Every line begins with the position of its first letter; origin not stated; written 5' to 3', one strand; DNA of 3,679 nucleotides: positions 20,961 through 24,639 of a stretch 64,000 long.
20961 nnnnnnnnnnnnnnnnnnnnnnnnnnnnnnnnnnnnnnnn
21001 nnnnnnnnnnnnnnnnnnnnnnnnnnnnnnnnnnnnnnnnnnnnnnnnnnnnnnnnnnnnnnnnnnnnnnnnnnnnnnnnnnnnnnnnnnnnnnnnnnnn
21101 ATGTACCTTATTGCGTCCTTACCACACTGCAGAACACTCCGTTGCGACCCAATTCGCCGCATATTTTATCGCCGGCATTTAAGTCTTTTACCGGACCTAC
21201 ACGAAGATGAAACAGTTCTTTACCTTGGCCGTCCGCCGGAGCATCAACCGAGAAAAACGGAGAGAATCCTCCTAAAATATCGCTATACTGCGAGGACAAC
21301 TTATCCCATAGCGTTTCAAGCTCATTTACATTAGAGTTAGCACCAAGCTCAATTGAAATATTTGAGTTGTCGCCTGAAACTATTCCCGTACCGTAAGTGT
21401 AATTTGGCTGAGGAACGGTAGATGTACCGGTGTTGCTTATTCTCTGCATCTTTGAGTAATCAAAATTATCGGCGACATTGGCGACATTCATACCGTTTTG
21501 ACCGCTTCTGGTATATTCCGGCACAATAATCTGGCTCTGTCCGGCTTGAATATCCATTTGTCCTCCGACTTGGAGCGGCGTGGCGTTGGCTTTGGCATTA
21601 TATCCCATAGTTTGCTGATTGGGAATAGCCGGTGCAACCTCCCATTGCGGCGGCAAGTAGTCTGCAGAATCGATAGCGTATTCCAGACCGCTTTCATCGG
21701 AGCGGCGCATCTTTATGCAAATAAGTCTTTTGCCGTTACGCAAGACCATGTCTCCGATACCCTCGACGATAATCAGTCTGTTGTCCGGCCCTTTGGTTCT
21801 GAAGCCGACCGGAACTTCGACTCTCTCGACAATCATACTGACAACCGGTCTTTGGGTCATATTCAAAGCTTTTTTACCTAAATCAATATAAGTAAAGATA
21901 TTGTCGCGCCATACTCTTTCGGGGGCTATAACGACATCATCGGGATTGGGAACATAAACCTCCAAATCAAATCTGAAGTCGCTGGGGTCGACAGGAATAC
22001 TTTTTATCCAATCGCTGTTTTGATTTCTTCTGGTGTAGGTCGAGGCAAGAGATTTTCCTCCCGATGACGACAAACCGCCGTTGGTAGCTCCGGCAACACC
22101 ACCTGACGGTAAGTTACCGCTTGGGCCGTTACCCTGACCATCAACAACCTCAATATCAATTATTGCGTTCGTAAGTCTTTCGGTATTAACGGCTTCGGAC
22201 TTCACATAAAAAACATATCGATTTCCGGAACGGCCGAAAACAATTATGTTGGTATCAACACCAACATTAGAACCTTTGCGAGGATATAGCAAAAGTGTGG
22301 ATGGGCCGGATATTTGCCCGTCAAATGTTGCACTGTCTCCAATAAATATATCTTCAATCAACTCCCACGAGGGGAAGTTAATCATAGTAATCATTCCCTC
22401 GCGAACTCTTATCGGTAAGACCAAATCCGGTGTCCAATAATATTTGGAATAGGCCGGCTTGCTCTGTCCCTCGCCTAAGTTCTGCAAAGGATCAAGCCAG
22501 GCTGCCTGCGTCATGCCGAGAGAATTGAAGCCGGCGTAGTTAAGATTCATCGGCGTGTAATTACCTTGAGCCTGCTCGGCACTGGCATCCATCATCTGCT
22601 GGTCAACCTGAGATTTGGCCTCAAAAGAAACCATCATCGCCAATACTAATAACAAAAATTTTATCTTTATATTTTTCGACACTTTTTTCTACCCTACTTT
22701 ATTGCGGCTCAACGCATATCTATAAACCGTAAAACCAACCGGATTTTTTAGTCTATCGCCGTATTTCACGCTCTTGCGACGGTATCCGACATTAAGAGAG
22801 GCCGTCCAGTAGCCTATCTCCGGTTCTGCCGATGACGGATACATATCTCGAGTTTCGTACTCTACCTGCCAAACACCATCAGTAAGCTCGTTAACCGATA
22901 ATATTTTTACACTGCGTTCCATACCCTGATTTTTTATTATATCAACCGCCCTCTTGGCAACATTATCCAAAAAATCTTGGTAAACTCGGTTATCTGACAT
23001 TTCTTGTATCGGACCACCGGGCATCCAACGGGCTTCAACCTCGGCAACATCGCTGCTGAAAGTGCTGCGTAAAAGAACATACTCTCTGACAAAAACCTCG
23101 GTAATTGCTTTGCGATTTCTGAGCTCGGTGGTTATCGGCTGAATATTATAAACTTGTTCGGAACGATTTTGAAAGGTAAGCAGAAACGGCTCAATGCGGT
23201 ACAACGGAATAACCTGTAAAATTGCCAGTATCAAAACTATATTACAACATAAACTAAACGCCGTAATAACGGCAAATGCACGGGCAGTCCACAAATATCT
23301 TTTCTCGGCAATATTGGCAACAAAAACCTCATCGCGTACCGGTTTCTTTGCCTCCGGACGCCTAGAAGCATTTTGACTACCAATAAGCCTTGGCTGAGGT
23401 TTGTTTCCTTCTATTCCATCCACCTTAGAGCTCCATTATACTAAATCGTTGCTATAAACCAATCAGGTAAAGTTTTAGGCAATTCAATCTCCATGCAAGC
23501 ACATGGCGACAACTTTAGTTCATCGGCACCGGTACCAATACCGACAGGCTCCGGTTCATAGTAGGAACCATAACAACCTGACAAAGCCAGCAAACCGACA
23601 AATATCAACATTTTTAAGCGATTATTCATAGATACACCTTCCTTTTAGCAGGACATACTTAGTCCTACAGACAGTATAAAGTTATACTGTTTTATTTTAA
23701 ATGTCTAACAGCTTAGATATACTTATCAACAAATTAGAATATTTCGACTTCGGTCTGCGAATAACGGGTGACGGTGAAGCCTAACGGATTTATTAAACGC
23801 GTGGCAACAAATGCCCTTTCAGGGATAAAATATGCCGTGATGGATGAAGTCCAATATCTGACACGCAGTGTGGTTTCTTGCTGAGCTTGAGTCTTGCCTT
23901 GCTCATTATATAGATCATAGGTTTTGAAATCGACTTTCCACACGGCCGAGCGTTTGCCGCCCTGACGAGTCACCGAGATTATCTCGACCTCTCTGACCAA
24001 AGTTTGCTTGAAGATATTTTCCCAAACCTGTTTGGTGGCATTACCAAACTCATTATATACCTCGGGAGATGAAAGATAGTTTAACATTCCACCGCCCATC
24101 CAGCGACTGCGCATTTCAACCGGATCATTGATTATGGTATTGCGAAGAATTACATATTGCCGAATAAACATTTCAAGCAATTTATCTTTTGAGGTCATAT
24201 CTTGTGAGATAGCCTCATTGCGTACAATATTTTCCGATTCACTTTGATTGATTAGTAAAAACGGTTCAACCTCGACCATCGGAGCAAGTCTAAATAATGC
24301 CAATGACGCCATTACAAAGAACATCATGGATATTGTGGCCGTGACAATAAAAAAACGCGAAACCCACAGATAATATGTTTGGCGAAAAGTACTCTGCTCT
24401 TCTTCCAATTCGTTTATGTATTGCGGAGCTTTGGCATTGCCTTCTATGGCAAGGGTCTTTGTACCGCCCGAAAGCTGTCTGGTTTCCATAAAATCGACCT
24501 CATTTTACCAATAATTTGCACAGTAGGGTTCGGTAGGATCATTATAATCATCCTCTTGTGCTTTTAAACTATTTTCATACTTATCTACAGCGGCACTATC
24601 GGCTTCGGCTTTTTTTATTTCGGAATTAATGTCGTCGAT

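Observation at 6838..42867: Expanded VirB-type T4SS gene train with non-canonical inserts at almost every position and no coupling protein in view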

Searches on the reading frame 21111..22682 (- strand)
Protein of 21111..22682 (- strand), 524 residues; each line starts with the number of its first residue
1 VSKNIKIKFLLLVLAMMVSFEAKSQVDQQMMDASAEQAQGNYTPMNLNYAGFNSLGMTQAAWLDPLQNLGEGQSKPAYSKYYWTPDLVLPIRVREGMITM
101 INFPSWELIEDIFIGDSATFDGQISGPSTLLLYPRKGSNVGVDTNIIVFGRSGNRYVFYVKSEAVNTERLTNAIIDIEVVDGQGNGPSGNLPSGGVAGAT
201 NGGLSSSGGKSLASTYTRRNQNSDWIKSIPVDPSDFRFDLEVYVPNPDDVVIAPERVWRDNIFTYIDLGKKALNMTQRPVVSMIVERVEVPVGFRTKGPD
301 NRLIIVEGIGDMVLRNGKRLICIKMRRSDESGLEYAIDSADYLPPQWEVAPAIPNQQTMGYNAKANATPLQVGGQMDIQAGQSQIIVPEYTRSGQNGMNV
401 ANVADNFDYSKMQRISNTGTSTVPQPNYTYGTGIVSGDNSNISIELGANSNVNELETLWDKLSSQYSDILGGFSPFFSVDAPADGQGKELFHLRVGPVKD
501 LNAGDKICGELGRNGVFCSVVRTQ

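Call 5: search_protein_families(library=pfam, proteins=[window:21111-22682:-], max_evalue=0.01)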
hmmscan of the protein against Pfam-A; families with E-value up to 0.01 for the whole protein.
window:21111-22682:- (524 aa): 2 families
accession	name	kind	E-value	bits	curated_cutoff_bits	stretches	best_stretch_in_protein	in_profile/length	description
PF03524.21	CagX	-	2.5e-12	47.5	34.2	1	79-324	4-196/198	Conjugal transfer protein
PF05036.18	SPOR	-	0.00016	22.4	21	1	440-522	3-76/76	SPOR domain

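Call 11: search_protein_families(library=ncbifam, proteins=[window:21111-22682:-], max_evalue=0.01)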
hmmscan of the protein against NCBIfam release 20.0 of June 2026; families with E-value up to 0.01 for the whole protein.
window:21111-22682:- (524 aa): 1 family
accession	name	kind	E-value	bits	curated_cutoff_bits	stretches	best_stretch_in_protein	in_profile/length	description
TIGR02781.1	VirB9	equivalog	3.2e-07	30.2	217.7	0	84-165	36-112/248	P-type conjugative transfer protein VirB9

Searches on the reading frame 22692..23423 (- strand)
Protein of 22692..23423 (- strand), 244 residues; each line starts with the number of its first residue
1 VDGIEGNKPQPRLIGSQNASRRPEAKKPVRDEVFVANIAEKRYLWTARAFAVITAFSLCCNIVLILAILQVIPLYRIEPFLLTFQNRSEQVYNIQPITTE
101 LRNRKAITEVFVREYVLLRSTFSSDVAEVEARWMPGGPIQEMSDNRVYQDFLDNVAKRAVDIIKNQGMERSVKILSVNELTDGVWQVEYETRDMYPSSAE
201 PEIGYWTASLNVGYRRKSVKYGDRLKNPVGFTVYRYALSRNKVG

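Call 5: search_protein_families(library=pfam, proteins=[window:22692-23423:-], max_evalue=0.01)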
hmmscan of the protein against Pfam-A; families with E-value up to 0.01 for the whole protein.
window:22692-23423:- (244 aa): 1 family
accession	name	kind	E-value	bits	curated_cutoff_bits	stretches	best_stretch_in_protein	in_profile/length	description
PF04335.19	VirB8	-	6.5e-24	85.4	23.2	1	47-239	17-211/213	VirB8 protein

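Call 11: search_protein_families(library=ncbifam, proteins=[window:22692-23423:-], max_evalue=0.01)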
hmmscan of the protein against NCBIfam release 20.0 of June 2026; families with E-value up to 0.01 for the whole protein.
window:22692-23423:- (244 aa): 1 family
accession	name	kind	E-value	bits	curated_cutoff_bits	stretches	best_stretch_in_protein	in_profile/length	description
NF010439.0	PRK13865.1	equivalog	2.4e-12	46.9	188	1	46-242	36-228/237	type IV secretion system protein VirB8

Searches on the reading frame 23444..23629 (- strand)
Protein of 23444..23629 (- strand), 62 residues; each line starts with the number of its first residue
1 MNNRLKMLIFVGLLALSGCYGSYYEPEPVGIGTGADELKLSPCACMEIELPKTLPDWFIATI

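Call 80: search_protein_families(library=pfam, proteins=[window:23444-23629:-], max_evalue=0.01)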
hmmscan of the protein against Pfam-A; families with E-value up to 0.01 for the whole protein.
window:23444-23629:- (62 aa): 0 families

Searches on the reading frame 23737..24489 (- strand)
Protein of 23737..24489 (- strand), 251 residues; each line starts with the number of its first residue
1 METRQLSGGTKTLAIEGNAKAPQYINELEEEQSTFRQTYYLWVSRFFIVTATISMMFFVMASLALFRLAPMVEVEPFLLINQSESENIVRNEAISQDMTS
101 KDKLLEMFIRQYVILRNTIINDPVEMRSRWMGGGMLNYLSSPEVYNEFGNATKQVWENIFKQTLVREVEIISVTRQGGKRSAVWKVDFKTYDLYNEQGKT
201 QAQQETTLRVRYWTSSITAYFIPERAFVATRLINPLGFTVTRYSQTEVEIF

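Call 5: search_protein_families(library=pfam, proteins=[window:23737-24489:-], max_evalue=0.01)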
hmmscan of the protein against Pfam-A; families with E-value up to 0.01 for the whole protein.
window:23737-24489:- (251 aa): 1 family
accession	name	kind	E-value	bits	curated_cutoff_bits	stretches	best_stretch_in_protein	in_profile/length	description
PF04335.19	VirB8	-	6.8e-17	62.5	23.2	1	49-247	22-212/213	VirB8 protein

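Call 11: search_protein_families(library=ncbifam, proteins=[window:23737-24489:-], max_evalue=0.01)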
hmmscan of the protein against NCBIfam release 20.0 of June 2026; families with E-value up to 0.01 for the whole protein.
window:23737-24489:- (251 aa): 1 family
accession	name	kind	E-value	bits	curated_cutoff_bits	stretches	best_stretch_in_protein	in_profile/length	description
NF010439.0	PRK13865.1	equivalog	0.0058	16.1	188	0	12-246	7-225/237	type IV secretion system protein VirB8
